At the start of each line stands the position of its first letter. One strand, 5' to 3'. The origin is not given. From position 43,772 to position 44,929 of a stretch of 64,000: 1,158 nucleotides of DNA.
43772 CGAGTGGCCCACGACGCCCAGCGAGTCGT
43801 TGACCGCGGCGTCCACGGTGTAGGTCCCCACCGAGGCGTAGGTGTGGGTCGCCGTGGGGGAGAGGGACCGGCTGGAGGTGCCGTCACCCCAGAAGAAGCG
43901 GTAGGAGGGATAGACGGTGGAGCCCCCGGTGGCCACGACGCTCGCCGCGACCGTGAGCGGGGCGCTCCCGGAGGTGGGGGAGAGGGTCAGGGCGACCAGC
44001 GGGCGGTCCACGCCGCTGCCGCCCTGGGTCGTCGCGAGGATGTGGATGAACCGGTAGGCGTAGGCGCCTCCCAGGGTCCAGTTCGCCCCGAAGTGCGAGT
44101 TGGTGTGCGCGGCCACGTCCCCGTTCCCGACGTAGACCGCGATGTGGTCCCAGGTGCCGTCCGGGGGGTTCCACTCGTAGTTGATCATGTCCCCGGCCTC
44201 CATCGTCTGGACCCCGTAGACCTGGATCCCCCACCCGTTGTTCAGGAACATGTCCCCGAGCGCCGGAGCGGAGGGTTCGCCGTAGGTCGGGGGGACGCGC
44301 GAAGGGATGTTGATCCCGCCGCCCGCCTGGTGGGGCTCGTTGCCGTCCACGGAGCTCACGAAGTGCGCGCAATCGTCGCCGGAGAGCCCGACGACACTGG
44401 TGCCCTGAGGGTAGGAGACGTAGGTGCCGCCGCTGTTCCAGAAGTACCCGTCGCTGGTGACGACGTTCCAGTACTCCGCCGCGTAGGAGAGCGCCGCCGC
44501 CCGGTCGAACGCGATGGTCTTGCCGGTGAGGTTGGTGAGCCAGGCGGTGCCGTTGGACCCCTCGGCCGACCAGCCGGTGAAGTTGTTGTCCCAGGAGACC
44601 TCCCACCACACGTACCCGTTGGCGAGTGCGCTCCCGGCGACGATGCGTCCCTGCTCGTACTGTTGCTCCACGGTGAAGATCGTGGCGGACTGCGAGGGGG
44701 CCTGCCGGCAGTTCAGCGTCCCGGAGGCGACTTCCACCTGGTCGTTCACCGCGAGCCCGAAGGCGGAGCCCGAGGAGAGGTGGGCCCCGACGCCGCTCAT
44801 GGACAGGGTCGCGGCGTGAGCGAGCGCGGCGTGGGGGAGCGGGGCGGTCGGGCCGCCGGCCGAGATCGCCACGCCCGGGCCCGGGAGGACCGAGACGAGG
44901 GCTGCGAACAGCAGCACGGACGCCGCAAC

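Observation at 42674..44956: Archaeal surface-anchored SH3b + papain-fold amidase + 4xPKD protein: candidate peptidoglycan hydrolase (antibacterial weapon?)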

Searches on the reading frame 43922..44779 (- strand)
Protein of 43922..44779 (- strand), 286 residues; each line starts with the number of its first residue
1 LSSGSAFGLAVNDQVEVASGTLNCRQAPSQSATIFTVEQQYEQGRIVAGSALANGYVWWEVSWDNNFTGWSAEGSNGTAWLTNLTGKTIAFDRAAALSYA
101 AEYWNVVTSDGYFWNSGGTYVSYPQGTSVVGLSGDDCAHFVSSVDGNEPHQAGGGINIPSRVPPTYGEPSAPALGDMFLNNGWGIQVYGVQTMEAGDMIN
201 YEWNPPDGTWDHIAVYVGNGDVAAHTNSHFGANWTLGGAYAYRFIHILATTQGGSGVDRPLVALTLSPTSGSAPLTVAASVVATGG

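Call 6: search_solved_structures(query=window:43922-44779:-, max_evalue=10, show_alignments=3)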
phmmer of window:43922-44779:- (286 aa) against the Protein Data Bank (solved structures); distinct sequences matched with E-value up to 10: 1.
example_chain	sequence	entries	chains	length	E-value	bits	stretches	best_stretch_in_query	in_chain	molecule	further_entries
7cfl_A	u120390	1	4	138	0.26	13.6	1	193-235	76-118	Putative cell wall hydrolase phosphatase-associated protein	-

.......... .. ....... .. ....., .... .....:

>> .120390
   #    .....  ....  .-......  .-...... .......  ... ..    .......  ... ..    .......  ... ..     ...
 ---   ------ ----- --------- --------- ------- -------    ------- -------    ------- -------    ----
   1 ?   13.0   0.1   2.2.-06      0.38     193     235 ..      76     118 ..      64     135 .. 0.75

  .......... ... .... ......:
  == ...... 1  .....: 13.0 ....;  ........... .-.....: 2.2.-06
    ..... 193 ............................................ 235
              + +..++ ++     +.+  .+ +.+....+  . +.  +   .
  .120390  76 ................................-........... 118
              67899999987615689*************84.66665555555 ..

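Call 7: find_homologous_proteins(query=window:43922-44779:-, max_evalue=0.001)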
Query window:43922-44779:- (286 aa): 58 proteins with E <= 0.001 among 3473 candidates.
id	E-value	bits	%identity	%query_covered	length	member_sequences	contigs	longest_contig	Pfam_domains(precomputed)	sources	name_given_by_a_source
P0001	2.3e-65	239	57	65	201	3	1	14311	-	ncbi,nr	ncbi:MAG: amidase domain-containing protein, partial [Nitrososphaerota archaeon]|nr:amidase domain-c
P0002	1.1e-54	204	57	55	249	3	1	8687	PF12671.14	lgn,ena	-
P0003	2.0e-47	180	52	57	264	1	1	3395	PF12671.14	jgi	jgi:hypothetical protein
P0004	7.6e-36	142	41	68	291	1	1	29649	PF12671.14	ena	-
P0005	3.2e-35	140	44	58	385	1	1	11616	PF16158.12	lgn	-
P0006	3.1e-32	130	44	57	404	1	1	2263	PF12671.14,PF16158.12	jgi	jgi:cell wall-associated NlpC family hydrolase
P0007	1.1e-31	128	43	58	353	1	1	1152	PF12671.14,PF16158.12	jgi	jgi:hypothetical protein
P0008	2.5e-31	127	47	50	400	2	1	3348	PF12671.14,PF16158.12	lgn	-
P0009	3.4e-31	127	50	47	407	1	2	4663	PF16158.12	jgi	jgi:cell wall-associated NlpC family hydrolase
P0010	4.3e-31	126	46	50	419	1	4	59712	PF12671.14,PF16158.12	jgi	jgi:cell wall-associated NlpC family hydrolase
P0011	1.4e-30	125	47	55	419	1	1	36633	PF12671.14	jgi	jgi:hypothetical protein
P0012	1.6e-30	124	47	49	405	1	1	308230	PF12671.14,PF16158.12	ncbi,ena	-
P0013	2.1e-30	124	48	49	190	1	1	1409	PF12671.14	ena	-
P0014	5.4e-30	123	43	57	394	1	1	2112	PF12671.14,PF16158.12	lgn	-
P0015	7.1e-30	122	44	57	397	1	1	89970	PF12671.14,PF16158.12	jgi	jgi:hypothetical protein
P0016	3.5e-29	120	43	57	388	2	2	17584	PF12671.14,PF16158.12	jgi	-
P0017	4.3e-29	120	43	55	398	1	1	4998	PF12671.14,PF16158.12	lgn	-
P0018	6.9e-29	119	45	48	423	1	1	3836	PF12671.14,PF16158.12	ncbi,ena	-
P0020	1.2e-28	118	43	62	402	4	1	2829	PF12671.14,PF16158.12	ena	-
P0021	3.5e-28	117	44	57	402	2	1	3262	PF12671.14,PF16158.12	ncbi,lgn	-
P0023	7.2e-28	116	44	52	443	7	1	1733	PF12671.14,PF16158.12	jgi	jgi:cell wall-associated NlpC family hydrolase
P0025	2.6e-27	114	46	50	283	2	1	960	PF12671.14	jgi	jgi:hypothetical protein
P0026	4.4e-27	113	42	57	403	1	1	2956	PF12671.14,PF16158.12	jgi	jgi:hypothetical protein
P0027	5.6e-27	113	41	57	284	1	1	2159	PF12671.14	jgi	jgi:hypothetical protein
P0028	7.2e-27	112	41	57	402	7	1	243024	PF12671.14,PF16158.12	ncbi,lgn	-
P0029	8.2e-27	112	41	62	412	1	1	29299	PF12671.14,PF16158.12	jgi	jgi:hypothetical protein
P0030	1.2e-26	112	42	57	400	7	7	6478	PF12671.14,PF16158.12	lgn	-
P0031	1.3e-26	112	40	57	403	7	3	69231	PF12671.14,PF16158.12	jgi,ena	jgi:Cell wall-associated hydrolases (invasion-associated proteins)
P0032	1.4e-26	111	43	57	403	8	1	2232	PF12671.14,PF16158.12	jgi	-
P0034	2.3e-26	111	42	57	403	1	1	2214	PF12671.14,PF16158.12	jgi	-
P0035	2.3e-26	111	39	60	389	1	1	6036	PF12671.14,PF16158.12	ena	-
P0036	4.2e-26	110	40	62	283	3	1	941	PF12671.14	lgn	-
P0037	4.3e-26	110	41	57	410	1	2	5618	PF12671.14,PF16158.12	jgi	jgi:hypothetical protein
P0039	5.5e-26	109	45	50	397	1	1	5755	PF12671.14,PF16158.12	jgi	jgi:hypothetical protein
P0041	7.3e-26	109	40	62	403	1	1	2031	PF12671.14,PF16158.12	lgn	-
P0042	8.3e-26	109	41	62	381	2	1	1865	PF12671.14,PF16158.12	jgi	jgi:hypothetical protein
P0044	9.2e-26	109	40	62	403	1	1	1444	PF12671.14,PF16158.12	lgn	-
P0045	1.2e-25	108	45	47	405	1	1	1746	PF12671.14,PF16158.12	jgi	jgi:hypothetical protein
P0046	1.5e-25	108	45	50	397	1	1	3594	PF12671.14,PF16158.12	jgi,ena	-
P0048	2.6e-25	107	41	57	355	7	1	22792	PF12671.14,PF16158.12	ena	-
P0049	3.2e-25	107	46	55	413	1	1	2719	PF12671.14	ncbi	-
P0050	6.2e-25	106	41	57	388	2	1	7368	PF12671.14,PF16158.12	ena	-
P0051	1.6e-24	105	43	49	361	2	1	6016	PF12671.14,PF16158.12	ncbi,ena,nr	ncbi:MAG TPA: NBR1-Ig-like domain-containing protein [Candidatus Saccharimonadales bacterium]|nr:NBR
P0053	1.7e-24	105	42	62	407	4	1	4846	PF12671.14,PF16158.12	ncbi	-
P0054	2.4e-24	104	40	57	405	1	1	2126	PF12671.14,PF16158.12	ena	-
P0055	3.0e-24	104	44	56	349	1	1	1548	PF12671.14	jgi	jgi:hypothetical protein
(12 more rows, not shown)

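Call 16: find_encoding_contigs(protein=P0001, flank=10000, max_places=4)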
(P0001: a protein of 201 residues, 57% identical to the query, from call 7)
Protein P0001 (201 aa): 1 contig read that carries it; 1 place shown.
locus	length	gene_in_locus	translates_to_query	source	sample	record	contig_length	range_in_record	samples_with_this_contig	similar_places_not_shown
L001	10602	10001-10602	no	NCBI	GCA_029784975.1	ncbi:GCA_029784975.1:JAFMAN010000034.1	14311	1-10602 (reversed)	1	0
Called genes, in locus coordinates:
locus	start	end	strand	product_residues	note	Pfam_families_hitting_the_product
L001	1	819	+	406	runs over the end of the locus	PF07690:MFS_1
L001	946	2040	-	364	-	PF02915:Rubrerythrin (faint), PF01988:VIT1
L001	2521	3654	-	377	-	-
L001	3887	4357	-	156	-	PF00582:Usp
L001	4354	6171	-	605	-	PF07690:MFS_1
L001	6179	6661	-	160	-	PF22381:Staph_reg_Sar_Rot (weak), PF01978:TrmB (faint), PF12802:MarR_2, PF01047:MarR, PF13463:HTH_27 (weak), PF13412:HTH_24 (faint), PF13601:HTH_34 (weak)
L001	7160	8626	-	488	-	PF03050:DDE_Tnp_IS66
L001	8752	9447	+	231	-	-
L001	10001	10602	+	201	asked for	?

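Call 19: find_related_loci(query=A1, collection=genome_contigs, flank=6000)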
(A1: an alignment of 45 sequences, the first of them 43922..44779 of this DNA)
Query A1 (286 aa) in genome_contigs; peptide patterns used: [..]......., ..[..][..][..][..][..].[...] (x = any residue, [..] = any of these).
134 stretches matched a pattern; 79 encode a relative of the query (tblastn E <= 1e-3); 78 distinct loci.
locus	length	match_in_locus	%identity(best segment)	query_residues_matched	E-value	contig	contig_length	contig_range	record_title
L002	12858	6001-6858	99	1-286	0e+0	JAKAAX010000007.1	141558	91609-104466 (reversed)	MAG: Thermoplasmata archaeon isolate WH2.bin11 NODE_90_length_141558_cov_4.074644, whole genome shotgun sequence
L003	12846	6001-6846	81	5-286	4e-151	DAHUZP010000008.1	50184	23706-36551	MAG TPA_asm: Thermoplasmata archaeon isolate clean282 k141_516193, whole genome shotgun sequence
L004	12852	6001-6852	60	3-286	7e-109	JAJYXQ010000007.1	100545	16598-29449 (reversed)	MAG: Thermoplasmata archaeon isolate FK3.bin56 NODE_317_length_100545_cov_2.636440, whole genome shotgun sequence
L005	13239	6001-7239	50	4-248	1e-68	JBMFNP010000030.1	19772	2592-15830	MAG: Thermoplasmata archaeon isolate KM4338-14 NODE_30_length_19772_cov_20.013100, whole genome shotgun sequence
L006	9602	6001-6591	46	77-285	9e-48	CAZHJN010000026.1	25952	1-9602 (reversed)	MAG TPA_asm: uncultured bacterium isolate SRP098346_co1_153 genome assembly, contig: NODE_1496_length_25952_cov_11.25979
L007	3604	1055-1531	48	90-249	3e-45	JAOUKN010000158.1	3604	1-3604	MAG: Candidatus Bathyarchaeota archaeon isolate 8_1_Jan_SF_Bin48 8_1_Jan_SF_Bin48_scaffold_20273_c1, whole genome shotgu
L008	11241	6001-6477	51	89-249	5e-43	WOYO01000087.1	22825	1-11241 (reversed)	MAG: Thermoplasmata archaeon isolate WOFA06 NODE_865_length_22825_cov_106.544444, whole genome shotgun sequence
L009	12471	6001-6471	48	90-247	1e-42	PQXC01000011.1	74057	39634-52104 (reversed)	MAG: Candidatus Methanophagaceae archaeon isolate G60ANME1 NODE_11_length_74057_cov_13.7492, whole genome shotgun sequen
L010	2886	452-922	48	90-247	8e-43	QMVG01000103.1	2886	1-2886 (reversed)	MAG: Candidatus Micrarchaeota archaeon isolate B47_G15 B47_Guay15_scaffold_21585, whole genome shotgun sequence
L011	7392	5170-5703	42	89-269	3e-39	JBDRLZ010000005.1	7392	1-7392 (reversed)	MAG: bacterium isolate MEGAHIT-group-1.804 k141_13296144, whole genome shotgun sequence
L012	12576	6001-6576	43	89-276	6e-39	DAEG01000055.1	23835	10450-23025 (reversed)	MAG TPA_asm: Euryarchaeota archaeon UBA287 UBA287_contig_89151, whole genome shotgun sequence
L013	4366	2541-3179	40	77-286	1e-37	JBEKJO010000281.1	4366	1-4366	MAG: Verrucomicrobiota bacterium isolate SPRUCE 325 SPRUCE_325_281, whole genome shotgun sequence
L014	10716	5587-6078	42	90-251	1e-36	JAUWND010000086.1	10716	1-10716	MAG: Methanophagales archaeon isolate CSMAG_2415 CSMAG_2415_k141_228194_length_10716_cov_7.9980, whole genome shotgun se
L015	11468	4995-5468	48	89-249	9e-37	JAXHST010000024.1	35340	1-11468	MAG: Thermoplasmatota archaeon isolate MAG05_tar_biofilm MAG05_24, whole genome shotgun sequence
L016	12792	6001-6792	33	1-247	1e-35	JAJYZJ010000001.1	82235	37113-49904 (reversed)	MAG: archaeon isolate FK5.bin12 NODE_246_length_82235_cov_8.510243, whole genome shotgun sequence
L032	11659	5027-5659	37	81-266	1e-34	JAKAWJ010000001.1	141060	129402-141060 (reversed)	MAG: archaeon isolate YP4.bin50 NODE_132_length_141060_cov_1.830061, whole genome shotgun sequence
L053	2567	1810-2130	48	91-204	4e-29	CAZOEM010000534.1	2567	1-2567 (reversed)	MAG TPA_asm: uncultured Halobacteria archaeon isolate binchicken_co116_93 genome assembly, contig: NODE_57842_length_256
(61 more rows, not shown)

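Call 23: predict_structure(alignment_id=A1)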
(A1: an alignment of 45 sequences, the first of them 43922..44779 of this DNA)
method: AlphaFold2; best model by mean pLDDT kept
length: 286 residues; sequences in the alignment: 45
mean_pLDDT: 67.3   pTM: 0.61
mean pLDDT of the five models: 67.3, 66.2, 65.0, 63.5, 63.2
residues with pLDDT >= 90: 65; 70-90: 82; 50-70: 54; < 50: 85
segments of 3 or more residues with pLDDT < 50: 1-9, 18-40, 74-88, 252-286
pLDDT, mean of each block of 10 residues (from residue 1): 35 50 43 41 61 56 62 40 43 90 85 68 85 76 87 85 77 92 92 95 83 93 84 89 90 36 31 36 32
secondary structure, 60 per line:
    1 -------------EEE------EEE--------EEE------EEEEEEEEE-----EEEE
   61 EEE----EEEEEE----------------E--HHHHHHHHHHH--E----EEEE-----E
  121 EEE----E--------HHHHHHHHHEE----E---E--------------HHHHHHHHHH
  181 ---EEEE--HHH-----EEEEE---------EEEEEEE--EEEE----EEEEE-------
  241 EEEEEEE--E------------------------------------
elements in order: E14-16 E23-25 E34-36 E43-51 E57-63 E68-73 H93-103 E111-114 E120-123 H137-145 H171-180 E184-187 E198-202 E212-218 E221-224 E229-233 E241-247

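Call 24: search_protein_families(library=pfam, proteins=[L005:5359-7257:+, L008:5260-6477:+, L009:5482-7200:+, L053:1096-2160:+, L004:5809-8043:+, L032:4940-6946:+, L007:899-2464:+, L014:5365-6222:+, L003:5803-8097:+], max_evalue=0.01)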
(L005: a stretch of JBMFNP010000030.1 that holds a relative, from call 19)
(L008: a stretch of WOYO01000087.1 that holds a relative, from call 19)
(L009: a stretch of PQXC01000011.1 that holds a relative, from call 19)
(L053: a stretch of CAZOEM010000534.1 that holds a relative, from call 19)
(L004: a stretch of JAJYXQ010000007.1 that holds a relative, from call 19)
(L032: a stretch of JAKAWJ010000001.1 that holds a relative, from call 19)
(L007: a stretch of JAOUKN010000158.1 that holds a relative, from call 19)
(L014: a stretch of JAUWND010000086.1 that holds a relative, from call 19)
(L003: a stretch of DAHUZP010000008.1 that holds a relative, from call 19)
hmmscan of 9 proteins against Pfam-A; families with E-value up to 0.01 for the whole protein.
L005:5359-7257:+ (633 aa): 4 families
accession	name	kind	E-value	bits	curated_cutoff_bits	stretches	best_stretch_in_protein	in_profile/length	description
PF01832.25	Glucosaminidase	-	1.3e-15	58.6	30.2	1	84-193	2-120/123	Mannosyl-glycoprotein endo-beta-N-acetylglucosaminidase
PF08239.17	SH3_3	-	9.7e-15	54.9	27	2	496-551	2-53/54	Bacterial SH3 domain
PF12671.13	Amidase_6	-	4.1e-10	40.4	23.2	1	308-462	2-161/163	Putative amidase domain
PF00877.26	NLPC_P60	-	0.00016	22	23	1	382-444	38-83/105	NlpC/P60 family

L008:5260-6477:+ (406 aa): 3 families
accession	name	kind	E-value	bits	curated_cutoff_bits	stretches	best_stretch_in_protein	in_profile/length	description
PF01183.26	Glyco_hydro_25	-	8.8e-43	147.1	27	1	44-219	1-180/180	Glycosyl hydrolases family 25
PF12671.13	Amidase_6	-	4.6e-10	40.3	23.2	1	250-398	2-155/163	Putative amidase domain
PF00877.26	NLPC_P60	-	0.00078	19.8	23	1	280-381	12-78/105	NlpC/P60 family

L009:5482-7200:+ (573 aa): 2 families
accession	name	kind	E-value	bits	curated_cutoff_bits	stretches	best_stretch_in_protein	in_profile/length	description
PF12671.13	Amidase_6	-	2.6e-09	37.8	23.2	1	174-323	1-154/163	Putative amidase domain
PF00877.26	NLPC_P60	-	0.00099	19.5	23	1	269-309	42-80/105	NlpC/P60 family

L053:1096-2160:+ (355 aa): 3 families
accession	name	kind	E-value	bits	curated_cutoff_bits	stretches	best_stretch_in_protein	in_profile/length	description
PF01464.25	SLT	-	1.1e-12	48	21.3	1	68-195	2-104/117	Transglycosylase SLT domain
PF12671.13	Amidase_6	-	0.00041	20.9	23.2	1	239-298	2-41/163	Putative amidase domain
PF19489.4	SLT_4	-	0.0054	16.8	27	1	60-100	29-69/184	Transglycosylase SLT domain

L004:5809-8043:+ (745 aa): 1 family
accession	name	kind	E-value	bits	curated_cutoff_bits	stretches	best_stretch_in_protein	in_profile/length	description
PF12671.13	Amidase_6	-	3.2e-08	34.3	23.2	1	156-210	2-40/163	Putative amidase domain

L032:4940-6946:+ (669 aa): 5 families
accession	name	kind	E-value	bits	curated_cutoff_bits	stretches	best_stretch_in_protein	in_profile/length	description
PF13570.13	Beta-prop_ACSF4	-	3.4e-34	119.2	133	2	351-565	61-265/329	Beta-alanine-activating enzyme, beta-propeller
PF13360.13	PQQ_2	-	2.1e-31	109.8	27.6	2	361-503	3-150/233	Outer membrane protein assembly factor BamB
PF01011.28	PQQ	-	3.9e-08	32.9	26.7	1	384-416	50-82/595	Glucose/ethanol/alcohol dehydrogenase, beta-propeller domain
PF25293.1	Beta-prop_EMC1_N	-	5.4e-07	29.9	34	1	245-373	55-189/219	EMC1 N-terminal beta-propeller domain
PF12671.13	Amidase_6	-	7.5e-06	26.6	23.2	1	40-211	2-151/163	Putative amidase domain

L007:899-2464:+ (522 aa): 3 families
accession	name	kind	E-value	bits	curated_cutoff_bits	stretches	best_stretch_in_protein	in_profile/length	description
PF05048.19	NosD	-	1.3e-20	74.2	23.6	1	272-463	15-212/212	Periplasmic copper-binding protein (NosD)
PF13229.12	Beta_helix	-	2.1e-14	53.9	25.9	2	346-445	25-124/158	Right handed beta helix region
PF12671.13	Amidase_6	-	3.5e-07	30.9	23.2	1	54-199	2-152/163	Putative amidase domain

L014:5365-6222:+ (286 aa): 2 families
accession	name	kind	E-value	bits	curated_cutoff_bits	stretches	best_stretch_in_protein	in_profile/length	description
PF12671.13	Amidase_6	-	6.5e-10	39.8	23.2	1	75-223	1-153/163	Putative amidase domain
PF00877.26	NLPC_P60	-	0.0023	18.3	23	1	174-219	46-88/105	NlpC/P60 family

L003:5803-8097:+ (765 aa): 4 families
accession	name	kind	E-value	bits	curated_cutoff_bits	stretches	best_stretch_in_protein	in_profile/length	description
PF18911.6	PKD_4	-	1.2e-39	134.7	27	4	423-492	13-81/85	PKD domain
PF00801.26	PKD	-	3.1e-36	123.7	23.5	4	418-488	5-74/80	PKD domain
PF12671.13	Amidase_6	-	2.3e-09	38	23.2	1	154-215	3-44/163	Putative amidase domain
PF22352.2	K319L-like_PKD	-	8.7e-08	32.5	27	1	440-490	25-79/84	K319L-like, PKD domain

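Call 28: fold_search(model_id=the predicted structure, library=pdb)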
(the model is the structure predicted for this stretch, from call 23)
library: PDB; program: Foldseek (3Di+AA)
matches with E <= 10: 340; with E <= 0.001: 1
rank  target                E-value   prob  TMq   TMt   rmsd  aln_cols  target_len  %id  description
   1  6biq_A                6.8e-05  1.00  0.33  0.35  10.9       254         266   14  Structure of NlpC2 from Trichomonas vaginalis (released 2018-11-07)
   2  4r0k_A                2.0e-03  0.54  0.18  0.18  19.2       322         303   11  Crystal structure of a putative dipeptidyl-peptidase VI (BT_1314) from Bacteroides thetaiotaomicron VPI-5482 at 1.75 A (released 2014-08-20)
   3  4r0k_B                2.6e-03  0.47  0.18  0.17  19.3       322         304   11  Crystal structure of a putative dipeptidyl-peptidase VI (BT_1314) from Bacteroides thetaiotaomicron VPI-5482 at 1.75 A (released 2014-08-20)
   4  9a7d_A                3.8e-03  0.30  0.17  0.10  27.3       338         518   12  Integrative model of YRVJ-YACD by crosslinking MS and deep learning (released 2024-09-18)
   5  3h41                  4.5e-03  0.92  0.26  0.24  13.7       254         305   13  CRYSTAL STRUCTURE OF A NLPC/P60 FAMILY PROTEIN (BCE_2878) FROM BACILLUS CEREUS ATCC 10987 AT 1.79 A RESOLUTION (released 2009-05-05)
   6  2evr                  8.6e-03  0.72  0.20  0.25  16.9       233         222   12  CRYSTAL STRUCTURE OF A PUTATIVE GAMMA-D-GLUTAMYL-L-DIAMINO ACID ENDOPEPTIDASE (NPUN_R0659) FROM NOSTOC PUNCTIFORME PCC 7 (released 2005-11-22)
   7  4fdy_A                1.5e-02  0.94  0.29  0.28  12.8       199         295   15  Crystal structure of a similar to lipoprotein, NLP/P60 family (SAV0400) from Staphylococcus aureus subsp. aureus Mu50  (released 2012-07-25)
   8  7cfl_A                3.2e-02  1.00  0.33  0.68   4.3       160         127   16  X-ray structure of autolysin Acd24020 catalytic domain from Clostridium difficile (released 2020-11-25)
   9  9ubf_A                5.7e-02  0.98  0.31  0.65   4.9       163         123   15  X-ray structure of Clostridioides difficile autolysin Acd33800 catalytic domain (released 2025-10-15)
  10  4hpe_D                2.4e-01  0.94  0.32  0.32   5.1       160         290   15  Crystal structure of a putative cell wall hydrolase (CD630_03720) from Clostridium difficile 630 at 2.38 A resolution (released 2012-11-28)
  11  2n5u_MODEL_1_A        2.7e-01  0.75  0.15  0.47   6.1        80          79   18  Solution structure of the cyanobacterial cytochrome b6f complex subunit PetP (released 2016-04-13)
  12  9kz1                  3.0e-01  0.85  0.17  0.45   4.1        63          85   25  Crystal structure of PlySb from a chimeolysin ClyR (released 2025-10-22)
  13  4hpe_A                3.4e-01  0.91  0.32  0.32   5.1       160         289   15  Crystal structure of a putative cell wall hydrolase (CD630_03720) from Clostridium difficile 630 at 2.38 A resolution (released 2012-11-28)
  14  5d76_B                4.0e-01  0.91  0.18  0.22   3.4        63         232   24  The crystal structure of Ly7917 with the hydrolyzing product of MDP (released 2016-08-17)
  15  8jvz_A                5.1e-01  0.91  0.14  0.74   5.8        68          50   15  Crystal structure of the circular-permutated protein mkaL2_v1_SH3 (released 2024-07-03)
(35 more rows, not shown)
